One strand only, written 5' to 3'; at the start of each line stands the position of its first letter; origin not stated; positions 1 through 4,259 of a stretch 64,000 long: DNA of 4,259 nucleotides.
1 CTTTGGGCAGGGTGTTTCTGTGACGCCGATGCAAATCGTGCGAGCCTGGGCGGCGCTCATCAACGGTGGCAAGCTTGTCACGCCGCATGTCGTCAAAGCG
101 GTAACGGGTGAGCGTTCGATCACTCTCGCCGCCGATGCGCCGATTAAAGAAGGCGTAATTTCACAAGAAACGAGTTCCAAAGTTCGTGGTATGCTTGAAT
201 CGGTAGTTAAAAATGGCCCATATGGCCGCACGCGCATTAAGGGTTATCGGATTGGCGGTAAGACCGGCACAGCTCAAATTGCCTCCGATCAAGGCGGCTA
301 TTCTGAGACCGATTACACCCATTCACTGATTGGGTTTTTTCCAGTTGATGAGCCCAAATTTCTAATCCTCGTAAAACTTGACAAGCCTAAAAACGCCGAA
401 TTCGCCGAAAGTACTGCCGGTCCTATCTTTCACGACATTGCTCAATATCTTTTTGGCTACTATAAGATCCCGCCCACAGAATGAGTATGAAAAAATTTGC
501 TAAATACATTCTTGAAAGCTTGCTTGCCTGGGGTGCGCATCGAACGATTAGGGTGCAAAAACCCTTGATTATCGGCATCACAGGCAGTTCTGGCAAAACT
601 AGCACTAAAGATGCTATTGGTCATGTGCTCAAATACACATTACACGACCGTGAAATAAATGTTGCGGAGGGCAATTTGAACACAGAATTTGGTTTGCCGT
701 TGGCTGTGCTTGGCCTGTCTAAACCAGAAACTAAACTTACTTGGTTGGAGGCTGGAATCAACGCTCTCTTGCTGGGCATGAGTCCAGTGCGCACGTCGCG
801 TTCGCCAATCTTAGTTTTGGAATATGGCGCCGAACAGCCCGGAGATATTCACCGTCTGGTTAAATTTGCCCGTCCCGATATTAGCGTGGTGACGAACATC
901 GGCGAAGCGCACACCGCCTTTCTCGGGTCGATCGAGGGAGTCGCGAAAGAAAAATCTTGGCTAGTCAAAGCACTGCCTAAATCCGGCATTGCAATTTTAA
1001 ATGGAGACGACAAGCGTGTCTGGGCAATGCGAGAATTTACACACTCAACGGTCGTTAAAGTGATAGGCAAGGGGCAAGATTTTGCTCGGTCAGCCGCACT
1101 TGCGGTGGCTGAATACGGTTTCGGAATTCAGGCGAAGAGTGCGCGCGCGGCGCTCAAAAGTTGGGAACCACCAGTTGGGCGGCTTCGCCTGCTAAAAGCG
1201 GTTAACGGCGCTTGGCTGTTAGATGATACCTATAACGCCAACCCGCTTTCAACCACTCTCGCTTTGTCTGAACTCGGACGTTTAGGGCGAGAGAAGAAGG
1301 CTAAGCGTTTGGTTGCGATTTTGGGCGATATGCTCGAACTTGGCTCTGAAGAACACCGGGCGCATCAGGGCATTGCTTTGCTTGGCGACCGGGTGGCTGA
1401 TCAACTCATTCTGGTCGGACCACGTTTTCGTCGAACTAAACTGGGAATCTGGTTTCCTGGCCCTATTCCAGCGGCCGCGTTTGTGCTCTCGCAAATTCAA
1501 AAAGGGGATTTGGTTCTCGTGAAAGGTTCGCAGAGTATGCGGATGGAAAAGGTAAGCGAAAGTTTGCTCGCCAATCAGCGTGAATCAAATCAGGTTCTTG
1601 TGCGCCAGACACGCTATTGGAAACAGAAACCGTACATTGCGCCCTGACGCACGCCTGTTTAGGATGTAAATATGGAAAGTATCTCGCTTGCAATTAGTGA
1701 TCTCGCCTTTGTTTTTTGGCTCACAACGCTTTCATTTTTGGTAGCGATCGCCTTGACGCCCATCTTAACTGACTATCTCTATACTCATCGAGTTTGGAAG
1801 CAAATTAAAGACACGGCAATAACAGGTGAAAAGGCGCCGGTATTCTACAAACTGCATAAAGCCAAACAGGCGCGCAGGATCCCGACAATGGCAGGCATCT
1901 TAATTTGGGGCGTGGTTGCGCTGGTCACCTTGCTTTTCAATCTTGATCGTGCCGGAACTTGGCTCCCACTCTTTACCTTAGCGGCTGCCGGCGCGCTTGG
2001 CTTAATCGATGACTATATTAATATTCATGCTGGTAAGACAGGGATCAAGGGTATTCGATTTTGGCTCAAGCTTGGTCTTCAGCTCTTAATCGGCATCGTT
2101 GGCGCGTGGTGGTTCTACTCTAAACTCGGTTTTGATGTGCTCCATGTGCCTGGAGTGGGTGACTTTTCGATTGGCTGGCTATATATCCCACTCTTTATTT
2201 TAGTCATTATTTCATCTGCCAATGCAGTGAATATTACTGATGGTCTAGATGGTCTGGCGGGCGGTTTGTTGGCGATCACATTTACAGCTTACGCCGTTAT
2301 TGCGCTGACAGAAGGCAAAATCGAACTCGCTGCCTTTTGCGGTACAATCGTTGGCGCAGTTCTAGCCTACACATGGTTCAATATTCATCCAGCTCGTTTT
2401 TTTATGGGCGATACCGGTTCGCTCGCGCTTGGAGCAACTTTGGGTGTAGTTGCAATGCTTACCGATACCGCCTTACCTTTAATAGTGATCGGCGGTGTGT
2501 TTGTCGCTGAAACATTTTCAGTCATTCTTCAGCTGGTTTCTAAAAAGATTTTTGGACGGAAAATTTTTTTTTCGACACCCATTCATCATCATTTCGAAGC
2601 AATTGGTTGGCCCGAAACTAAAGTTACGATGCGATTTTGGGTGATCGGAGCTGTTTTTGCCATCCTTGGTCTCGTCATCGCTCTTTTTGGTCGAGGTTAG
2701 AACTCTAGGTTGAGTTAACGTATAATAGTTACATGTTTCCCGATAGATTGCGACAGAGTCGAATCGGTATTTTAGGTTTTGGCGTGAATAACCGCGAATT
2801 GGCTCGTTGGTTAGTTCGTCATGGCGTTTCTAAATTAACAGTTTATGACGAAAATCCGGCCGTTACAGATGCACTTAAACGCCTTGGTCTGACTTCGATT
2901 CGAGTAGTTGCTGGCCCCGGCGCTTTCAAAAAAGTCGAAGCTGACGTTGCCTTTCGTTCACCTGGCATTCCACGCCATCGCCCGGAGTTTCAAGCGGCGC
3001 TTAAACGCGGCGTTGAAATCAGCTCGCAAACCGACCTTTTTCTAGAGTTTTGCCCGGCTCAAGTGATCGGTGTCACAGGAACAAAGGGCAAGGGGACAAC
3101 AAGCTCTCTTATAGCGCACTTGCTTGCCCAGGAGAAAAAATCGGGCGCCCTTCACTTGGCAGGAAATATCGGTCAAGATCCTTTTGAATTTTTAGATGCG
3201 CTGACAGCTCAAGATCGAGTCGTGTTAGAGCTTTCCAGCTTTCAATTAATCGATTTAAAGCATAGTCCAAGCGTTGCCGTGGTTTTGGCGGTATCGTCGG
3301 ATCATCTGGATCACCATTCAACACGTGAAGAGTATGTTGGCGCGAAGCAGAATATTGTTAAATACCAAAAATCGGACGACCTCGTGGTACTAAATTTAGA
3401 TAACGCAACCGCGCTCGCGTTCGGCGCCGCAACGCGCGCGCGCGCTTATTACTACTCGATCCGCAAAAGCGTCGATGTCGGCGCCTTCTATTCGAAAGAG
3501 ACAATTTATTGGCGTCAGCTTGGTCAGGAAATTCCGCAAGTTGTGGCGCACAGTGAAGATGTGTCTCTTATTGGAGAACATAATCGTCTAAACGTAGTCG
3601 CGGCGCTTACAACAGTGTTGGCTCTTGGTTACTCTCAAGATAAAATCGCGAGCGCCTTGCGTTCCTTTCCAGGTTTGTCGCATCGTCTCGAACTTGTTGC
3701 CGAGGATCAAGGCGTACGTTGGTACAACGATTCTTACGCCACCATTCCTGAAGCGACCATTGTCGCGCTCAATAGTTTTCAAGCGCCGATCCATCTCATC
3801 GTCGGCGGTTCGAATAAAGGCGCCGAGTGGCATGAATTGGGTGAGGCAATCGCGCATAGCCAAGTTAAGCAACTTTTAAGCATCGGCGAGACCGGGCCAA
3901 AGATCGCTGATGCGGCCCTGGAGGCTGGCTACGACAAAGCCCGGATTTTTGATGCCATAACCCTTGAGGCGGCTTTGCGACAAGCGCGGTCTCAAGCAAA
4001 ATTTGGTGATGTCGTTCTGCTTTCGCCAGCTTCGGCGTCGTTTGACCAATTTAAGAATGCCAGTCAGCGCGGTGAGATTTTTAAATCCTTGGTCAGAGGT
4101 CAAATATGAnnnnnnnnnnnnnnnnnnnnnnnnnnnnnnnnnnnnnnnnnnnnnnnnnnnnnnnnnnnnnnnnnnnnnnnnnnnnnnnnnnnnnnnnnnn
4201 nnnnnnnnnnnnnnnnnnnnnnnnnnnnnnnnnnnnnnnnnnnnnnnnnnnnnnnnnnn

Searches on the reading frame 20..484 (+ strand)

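Call 9: search_protein_families(library=pfam, proteins=[window:20-484:+], max_evalue=0.00001)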
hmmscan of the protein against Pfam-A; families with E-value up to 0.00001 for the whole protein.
window:20-484:+ (154 aa): 1 family
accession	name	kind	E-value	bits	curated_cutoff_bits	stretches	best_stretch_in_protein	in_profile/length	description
PF00905.27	Transpeptidase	-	1.2e-30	107.2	22.1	1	1-141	162-298/299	Penicillin binding protein transpeptidase domain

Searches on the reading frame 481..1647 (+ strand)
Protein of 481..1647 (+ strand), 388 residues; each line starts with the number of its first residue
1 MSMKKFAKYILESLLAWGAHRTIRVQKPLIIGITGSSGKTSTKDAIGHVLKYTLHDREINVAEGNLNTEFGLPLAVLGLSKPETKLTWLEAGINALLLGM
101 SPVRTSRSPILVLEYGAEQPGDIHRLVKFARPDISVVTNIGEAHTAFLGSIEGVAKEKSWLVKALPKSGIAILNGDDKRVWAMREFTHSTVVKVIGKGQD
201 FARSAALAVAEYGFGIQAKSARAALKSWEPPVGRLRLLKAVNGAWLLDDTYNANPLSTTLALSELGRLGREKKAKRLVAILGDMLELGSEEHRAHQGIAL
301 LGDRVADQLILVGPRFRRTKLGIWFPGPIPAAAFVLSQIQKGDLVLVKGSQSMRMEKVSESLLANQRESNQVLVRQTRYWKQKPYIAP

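Call 9: search_protein_families(library=pfam, proteins=[window:481-1647:+], max_evalue=0.00001)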
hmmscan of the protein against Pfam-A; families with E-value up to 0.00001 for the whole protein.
window:481-1647:+ (388 aa): 2 families
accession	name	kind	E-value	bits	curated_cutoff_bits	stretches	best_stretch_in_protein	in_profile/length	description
PF08245.18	Mur_ligase_M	-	3e-26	93.1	24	1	33-199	1-147/200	Mur ligase middle domain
PF02875.26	Mur_ligase_C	-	4.1e-13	50.7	28.4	1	233-350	1-126/127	Mur ligase, glutamate ligase domain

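Call 87: find_encoding_contigs(protein=window:481-1647:+, flank=10000, max_places=1)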
Protein window:481-1647:+ (388 aa): 2 contigs read that carry it; 1 place shown.
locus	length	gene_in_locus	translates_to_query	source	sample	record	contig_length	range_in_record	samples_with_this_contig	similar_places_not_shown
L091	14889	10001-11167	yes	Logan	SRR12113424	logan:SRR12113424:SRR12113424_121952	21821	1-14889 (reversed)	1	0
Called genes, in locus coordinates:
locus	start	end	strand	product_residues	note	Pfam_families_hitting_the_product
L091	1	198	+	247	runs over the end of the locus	PF11967:RecO_N, PF02565:RecO_C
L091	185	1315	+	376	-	PF01168:Ala_racemase_N, PF00842:Ala_racemase_C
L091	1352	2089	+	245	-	PF01177:Asp_Glu_race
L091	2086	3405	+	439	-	PF00587:tRNA-synt_2b, PF03129:HGTP_anticodon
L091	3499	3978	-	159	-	-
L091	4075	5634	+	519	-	PF07690:MFS_1, PF06609:TRI12 (weak)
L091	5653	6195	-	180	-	-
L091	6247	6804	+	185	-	PF02381:MraZ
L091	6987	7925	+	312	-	PF01795:Methyltransf_5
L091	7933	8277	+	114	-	-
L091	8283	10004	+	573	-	PF03717:PBP_dimer, PF00905:Transpeptidase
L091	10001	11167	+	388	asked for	PF08245:Mur_ligase_M, PF02875:Mur_ligase_C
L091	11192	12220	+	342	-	PF00953:Glycos_transf_4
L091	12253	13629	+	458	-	PF21799:MurD-like_N (weak), PF08245:Mur_ligase_M, PF02875:Mur_ligase_C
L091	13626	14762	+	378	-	PF01098:FTSW_RODA_SPOVE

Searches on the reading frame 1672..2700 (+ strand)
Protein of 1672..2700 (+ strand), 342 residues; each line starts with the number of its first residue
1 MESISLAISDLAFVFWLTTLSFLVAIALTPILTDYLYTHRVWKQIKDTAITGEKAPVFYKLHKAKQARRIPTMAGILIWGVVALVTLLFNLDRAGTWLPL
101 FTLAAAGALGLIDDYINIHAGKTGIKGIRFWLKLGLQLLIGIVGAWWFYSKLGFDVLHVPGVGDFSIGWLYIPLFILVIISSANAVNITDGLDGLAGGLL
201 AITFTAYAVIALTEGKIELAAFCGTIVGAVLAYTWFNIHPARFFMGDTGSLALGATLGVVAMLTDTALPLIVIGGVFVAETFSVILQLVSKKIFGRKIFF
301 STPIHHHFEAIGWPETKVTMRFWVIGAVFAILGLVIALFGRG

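Call 9: search_protein_families(library=pfam, proteins=[window:1672-2700:+], max_evalue=0.00001)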
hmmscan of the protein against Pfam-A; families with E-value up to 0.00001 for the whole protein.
window:1672-2700:+ (342 aa): 1 family
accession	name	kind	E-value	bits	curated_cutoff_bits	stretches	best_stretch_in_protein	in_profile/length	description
PF00953.26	Glycos_transf_4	-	6.3e-36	124.2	27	1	99-263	4-158/160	Glycosyl transferase family 4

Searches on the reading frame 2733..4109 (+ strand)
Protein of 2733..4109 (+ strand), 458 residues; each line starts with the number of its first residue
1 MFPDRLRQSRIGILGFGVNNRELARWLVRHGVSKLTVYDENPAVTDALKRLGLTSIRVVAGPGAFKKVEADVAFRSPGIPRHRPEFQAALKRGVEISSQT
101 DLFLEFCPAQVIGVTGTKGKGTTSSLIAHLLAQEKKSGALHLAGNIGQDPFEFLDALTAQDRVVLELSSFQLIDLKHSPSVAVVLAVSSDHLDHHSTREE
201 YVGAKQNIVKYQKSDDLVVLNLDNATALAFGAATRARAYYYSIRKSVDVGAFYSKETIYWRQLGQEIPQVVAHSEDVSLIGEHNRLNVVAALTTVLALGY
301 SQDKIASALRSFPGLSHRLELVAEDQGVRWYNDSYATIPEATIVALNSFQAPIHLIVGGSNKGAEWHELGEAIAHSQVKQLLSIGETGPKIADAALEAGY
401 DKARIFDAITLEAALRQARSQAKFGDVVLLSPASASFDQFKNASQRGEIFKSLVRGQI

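Call 9: search_protein_families(library=pfam, proteins=[window:2733-4109:+], max_evalue=0.00001)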
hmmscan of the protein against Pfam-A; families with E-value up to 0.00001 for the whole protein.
window:2733-4109:+ (458 aa): 3 families
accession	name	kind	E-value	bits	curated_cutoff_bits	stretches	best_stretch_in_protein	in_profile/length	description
PF08245.18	Mur_ligase_M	-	4.8e-26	92.4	24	1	114-294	1-199/200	Mur ligase middle domain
PF02875.26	Mur_ligase_C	-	4.8e-15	56.9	28.4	1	317-433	1-126/127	Mur ligase, glutamate ligase domain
PF21799.2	MurD-like_N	-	5.9e-06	26.9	27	0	11-96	3-86/88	Mur ligase MurD-like, N-terminal domain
